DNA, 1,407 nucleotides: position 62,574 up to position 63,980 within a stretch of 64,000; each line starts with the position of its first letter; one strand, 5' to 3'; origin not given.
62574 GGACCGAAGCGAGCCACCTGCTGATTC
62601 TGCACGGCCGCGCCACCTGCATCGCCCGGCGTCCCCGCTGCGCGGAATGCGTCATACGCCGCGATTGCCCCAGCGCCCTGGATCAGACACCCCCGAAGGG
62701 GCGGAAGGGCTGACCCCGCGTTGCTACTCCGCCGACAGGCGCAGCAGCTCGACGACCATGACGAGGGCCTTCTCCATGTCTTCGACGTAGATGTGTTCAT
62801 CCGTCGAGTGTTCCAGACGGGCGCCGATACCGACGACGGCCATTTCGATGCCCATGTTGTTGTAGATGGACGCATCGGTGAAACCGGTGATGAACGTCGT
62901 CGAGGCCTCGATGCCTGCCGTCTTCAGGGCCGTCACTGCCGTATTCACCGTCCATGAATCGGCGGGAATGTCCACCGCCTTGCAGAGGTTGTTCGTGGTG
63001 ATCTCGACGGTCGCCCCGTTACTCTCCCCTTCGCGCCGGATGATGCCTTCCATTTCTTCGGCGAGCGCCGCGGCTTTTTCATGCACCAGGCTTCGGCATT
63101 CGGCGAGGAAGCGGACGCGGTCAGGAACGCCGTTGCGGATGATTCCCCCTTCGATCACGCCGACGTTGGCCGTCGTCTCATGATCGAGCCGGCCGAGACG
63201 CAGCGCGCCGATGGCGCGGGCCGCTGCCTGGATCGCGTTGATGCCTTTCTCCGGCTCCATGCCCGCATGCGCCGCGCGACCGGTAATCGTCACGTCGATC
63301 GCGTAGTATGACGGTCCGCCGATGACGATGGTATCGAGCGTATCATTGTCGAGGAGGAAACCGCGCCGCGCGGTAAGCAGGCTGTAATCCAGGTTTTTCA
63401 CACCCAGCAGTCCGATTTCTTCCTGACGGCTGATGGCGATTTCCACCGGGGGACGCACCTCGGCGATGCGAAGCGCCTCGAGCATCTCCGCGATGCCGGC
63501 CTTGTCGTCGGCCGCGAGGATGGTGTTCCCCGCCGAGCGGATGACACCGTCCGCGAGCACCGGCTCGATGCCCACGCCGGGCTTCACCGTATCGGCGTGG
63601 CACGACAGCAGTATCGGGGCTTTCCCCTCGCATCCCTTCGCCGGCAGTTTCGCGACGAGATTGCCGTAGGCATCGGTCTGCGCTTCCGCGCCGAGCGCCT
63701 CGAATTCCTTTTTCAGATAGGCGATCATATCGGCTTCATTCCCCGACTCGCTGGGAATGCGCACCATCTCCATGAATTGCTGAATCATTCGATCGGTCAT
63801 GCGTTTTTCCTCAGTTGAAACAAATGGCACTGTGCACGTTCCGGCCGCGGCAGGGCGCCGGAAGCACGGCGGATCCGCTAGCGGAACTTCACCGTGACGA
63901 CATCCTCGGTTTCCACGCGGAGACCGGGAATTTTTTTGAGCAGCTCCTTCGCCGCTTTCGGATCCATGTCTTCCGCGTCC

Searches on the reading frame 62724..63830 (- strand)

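Call 43: search_protein_families(library=pfam, proteins=[window:62724-63830:-], max_evalue=0.0001)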
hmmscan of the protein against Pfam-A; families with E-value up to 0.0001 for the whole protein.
window:62724-63830:- (368 aa): 4 families
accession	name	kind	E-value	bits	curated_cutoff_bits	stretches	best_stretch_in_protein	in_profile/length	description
PF07687.19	M20_dimer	-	5.8e-19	68.5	21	1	179-269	10-104/107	Peptidase dimerisation domain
PF01546.33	Peptidase_M20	-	8e-13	49.2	24.6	1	75-363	2-204/206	Peptidase family M20/M25/M40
PF05343.19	Peptidase_M42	-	2.3e-09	37.2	23.2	0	291-355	222-289/292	M42 glutamyl aminopeptidase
PF04389.22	Peptidase_M28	-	1.5e-05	25.3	21.3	1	57-147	1-76/193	Peptidase family M28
